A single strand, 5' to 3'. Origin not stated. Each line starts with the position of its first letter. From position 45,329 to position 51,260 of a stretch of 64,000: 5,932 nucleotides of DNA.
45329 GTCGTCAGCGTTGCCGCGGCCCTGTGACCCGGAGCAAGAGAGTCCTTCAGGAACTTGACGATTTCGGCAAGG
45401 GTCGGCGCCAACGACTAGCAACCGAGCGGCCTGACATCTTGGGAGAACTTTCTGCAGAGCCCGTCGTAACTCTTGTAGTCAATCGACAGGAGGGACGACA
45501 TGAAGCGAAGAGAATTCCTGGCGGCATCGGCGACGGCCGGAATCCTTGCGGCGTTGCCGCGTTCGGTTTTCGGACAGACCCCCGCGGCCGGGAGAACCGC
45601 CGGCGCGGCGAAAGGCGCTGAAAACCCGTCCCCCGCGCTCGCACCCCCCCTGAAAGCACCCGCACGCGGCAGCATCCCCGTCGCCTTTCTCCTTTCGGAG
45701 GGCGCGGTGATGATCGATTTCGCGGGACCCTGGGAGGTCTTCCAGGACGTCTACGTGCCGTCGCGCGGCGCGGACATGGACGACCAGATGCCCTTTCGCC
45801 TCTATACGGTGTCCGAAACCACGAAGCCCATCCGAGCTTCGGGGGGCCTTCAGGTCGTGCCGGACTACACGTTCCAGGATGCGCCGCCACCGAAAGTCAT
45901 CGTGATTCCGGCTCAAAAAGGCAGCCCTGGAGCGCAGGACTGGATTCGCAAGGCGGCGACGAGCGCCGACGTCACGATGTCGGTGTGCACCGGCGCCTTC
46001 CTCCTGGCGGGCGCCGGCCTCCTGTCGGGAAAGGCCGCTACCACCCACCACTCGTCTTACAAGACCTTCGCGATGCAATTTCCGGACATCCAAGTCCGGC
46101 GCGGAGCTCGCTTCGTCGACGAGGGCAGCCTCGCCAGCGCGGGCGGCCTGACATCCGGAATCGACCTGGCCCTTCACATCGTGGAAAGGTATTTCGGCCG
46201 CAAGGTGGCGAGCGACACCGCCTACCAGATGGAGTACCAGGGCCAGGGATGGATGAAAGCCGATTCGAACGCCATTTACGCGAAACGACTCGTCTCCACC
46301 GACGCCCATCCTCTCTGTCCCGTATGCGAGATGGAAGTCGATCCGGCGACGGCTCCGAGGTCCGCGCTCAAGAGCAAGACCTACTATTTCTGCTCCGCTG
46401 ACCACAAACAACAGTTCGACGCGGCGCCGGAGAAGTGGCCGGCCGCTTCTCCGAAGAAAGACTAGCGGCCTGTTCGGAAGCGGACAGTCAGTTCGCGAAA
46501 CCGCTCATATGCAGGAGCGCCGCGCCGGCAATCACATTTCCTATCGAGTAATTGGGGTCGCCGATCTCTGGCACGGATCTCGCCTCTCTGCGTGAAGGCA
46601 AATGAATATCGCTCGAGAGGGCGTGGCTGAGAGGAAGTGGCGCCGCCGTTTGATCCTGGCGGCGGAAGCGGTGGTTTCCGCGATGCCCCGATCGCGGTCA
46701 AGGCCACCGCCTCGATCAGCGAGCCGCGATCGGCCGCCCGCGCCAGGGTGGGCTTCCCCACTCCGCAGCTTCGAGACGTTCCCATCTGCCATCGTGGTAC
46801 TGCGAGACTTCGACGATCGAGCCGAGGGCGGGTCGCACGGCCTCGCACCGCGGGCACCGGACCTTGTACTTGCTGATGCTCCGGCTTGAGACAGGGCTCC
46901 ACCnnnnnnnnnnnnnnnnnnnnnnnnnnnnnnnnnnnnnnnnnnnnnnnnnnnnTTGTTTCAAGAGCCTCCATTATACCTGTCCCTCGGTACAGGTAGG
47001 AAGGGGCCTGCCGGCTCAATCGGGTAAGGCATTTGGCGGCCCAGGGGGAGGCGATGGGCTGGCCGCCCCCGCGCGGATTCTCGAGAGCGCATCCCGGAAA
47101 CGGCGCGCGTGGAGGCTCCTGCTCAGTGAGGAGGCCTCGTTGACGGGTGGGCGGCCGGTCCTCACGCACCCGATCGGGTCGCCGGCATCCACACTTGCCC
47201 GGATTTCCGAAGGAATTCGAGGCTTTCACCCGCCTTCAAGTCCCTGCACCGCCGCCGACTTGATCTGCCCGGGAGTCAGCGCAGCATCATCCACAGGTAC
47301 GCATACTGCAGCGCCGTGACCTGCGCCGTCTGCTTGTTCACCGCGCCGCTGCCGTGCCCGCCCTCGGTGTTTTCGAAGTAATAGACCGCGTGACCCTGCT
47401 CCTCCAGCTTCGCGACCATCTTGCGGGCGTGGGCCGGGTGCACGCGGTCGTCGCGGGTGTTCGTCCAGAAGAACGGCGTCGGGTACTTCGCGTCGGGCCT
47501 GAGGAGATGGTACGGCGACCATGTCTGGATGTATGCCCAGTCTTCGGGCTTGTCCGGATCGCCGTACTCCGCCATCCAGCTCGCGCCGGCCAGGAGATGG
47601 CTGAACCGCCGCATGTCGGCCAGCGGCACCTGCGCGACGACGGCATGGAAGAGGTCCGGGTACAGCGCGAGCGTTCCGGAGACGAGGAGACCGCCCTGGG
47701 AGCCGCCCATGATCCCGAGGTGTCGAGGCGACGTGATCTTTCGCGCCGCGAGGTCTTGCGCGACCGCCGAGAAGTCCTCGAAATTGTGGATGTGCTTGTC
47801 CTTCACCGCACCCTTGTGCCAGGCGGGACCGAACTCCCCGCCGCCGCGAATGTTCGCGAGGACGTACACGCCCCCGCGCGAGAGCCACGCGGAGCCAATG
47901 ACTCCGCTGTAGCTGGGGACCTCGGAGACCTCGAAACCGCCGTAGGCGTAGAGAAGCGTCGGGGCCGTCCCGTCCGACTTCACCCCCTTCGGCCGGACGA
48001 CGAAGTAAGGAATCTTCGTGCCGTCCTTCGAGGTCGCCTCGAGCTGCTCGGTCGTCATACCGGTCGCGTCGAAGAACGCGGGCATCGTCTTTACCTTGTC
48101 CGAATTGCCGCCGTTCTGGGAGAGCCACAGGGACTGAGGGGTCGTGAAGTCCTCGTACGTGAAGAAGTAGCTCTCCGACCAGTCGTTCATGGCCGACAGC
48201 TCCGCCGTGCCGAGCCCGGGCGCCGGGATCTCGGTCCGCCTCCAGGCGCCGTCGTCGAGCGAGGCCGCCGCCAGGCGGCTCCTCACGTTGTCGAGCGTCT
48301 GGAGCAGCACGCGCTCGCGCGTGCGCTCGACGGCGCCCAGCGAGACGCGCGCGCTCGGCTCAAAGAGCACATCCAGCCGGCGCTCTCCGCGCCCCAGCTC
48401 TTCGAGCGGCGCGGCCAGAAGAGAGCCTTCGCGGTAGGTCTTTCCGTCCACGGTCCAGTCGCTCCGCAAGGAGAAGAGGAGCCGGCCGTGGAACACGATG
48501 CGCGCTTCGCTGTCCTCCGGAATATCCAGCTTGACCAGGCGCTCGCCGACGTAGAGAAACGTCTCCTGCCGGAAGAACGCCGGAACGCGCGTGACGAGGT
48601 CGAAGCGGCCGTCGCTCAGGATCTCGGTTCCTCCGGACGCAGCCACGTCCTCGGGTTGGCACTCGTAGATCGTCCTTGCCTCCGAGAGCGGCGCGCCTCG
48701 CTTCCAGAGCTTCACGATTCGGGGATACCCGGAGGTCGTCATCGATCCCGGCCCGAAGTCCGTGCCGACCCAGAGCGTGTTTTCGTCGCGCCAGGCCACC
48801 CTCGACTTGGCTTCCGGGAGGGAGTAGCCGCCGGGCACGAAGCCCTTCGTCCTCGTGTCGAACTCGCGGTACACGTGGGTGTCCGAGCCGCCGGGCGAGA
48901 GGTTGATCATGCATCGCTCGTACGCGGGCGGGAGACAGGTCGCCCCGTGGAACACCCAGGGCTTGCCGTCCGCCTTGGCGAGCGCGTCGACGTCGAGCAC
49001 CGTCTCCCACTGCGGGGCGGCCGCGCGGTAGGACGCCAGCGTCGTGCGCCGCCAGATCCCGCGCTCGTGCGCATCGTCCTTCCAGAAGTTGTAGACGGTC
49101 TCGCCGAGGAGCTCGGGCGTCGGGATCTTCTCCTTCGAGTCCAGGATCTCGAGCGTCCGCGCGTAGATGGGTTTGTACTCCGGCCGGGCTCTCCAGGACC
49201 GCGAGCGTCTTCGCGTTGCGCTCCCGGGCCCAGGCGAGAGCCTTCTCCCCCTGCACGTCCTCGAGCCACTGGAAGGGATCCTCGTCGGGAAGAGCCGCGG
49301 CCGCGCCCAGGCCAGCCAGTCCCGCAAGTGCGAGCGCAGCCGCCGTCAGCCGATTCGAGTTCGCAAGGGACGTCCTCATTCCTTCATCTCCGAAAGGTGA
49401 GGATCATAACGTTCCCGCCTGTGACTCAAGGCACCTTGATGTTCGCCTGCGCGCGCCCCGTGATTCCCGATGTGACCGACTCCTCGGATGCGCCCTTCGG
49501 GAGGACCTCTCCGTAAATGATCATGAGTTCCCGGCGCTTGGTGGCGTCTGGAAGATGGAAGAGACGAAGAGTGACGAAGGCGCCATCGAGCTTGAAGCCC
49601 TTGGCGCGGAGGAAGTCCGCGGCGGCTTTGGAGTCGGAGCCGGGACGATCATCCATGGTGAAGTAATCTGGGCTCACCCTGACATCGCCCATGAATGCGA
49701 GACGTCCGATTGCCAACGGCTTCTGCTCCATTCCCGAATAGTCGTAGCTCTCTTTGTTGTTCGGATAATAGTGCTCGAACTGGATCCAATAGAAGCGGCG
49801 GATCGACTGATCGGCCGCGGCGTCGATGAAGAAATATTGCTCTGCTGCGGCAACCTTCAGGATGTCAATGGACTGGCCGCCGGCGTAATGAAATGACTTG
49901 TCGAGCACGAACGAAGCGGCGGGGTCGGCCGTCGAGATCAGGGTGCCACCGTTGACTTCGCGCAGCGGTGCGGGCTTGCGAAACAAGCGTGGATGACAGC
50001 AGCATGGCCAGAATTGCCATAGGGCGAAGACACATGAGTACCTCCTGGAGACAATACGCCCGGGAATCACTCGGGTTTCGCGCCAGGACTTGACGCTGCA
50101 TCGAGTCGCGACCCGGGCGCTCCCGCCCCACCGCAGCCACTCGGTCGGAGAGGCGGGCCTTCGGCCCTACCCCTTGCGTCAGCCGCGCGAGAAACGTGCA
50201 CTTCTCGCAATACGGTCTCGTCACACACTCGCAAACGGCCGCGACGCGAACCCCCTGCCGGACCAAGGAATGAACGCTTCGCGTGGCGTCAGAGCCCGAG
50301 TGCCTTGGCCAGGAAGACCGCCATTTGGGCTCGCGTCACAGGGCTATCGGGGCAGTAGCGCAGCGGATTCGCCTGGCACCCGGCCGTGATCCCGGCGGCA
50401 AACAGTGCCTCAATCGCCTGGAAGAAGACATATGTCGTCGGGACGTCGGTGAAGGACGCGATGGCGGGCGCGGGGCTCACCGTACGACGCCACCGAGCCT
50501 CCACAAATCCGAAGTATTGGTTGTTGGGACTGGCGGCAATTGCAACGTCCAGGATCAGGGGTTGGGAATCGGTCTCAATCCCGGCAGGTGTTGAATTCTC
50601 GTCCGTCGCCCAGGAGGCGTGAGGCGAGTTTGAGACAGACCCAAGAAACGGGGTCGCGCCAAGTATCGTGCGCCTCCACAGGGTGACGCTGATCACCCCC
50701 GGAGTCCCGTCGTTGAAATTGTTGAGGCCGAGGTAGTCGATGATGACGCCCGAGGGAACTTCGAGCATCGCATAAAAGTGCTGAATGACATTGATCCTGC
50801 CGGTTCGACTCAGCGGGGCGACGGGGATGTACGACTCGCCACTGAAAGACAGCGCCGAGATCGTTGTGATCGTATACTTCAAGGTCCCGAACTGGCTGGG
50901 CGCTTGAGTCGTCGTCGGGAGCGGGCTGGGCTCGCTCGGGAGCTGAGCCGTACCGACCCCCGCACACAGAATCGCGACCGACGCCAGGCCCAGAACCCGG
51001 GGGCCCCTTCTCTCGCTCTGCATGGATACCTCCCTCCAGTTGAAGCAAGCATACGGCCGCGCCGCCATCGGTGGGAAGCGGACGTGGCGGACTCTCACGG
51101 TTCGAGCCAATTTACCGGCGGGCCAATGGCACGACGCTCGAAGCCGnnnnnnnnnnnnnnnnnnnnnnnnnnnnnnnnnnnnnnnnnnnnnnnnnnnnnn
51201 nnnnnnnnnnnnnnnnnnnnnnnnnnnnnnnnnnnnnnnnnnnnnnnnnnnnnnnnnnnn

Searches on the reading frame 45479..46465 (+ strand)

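Call 11: search_protein_families(library=pfam, proteins=[window:45479-46465:+], max_evalue=0.001)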
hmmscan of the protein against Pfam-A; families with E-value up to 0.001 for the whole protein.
window:45479-46465:+ (328 aa): 2 families
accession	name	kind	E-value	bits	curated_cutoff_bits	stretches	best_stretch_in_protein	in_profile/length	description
PF01965.30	DJ-1_PfpI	-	1.4e-14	54.6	26.6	1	68-236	3-164/165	DJ-1/PfpI family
PF04945.19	YHS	-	1.2e-06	28.8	30.3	1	281-320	4-43/47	YHS domain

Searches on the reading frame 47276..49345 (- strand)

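Call 11: search_protein_families(library=pfam, proteins=[window:47276-49345:-], max_evalue=0.001)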
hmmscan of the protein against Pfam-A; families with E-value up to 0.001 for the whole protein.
window:47276-49345:- (689 aa): 4 families
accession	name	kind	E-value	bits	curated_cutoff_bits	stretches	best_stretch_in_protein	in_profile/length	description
PF00326.27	Peptidase_S9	-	2.3e-41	142.1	22.6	1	486-686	8-208/213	Prolyl oligopeptidase family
PF02897.21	Peptidase_S9_N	-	5.3e-25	88.5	24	1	60-406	57-398/414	Prolyl oligopeptidase, N-terminal beta-propeller domain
PF00561.26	Abhydrolase_1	-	7e-06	26.3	25.8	1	464-574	3-102/245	alpha/beta hydrolase fold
PF02129.25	Peptidase_S15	-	2.1e-05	24.8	23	1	441-588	1-142/262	X-Pro dipeptidyl-peptidase (S15 family)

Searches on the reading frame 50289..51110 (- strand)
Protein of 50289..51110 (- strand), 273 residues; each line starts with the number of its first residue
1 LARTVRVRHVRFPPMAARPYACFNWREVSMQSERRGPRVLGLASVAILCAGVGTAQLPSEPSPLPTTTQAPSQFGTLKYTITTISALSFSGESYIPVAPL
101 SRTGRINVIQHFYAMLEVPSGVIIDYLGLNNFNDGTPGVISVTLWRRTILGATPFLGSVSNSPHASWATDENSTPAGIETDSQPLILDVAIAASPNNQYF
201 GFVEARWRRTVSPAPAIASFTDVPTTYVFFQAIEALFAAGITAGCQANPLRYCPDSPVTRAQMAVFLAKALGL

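Call 11: search_protein_families(library=pfam, proteins=[window:50289-51110:-], max_evalue=0.001)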
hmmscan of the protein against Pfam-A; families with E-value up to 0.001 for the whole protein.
window:50289-51110:- (273 aa): 1 family
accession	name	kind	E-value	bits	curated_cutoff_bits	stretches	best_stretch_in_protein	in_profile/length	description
PF00395.25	SLH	-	0.0004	20.7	20.8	0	219-264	1-44/44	S-layer homology domain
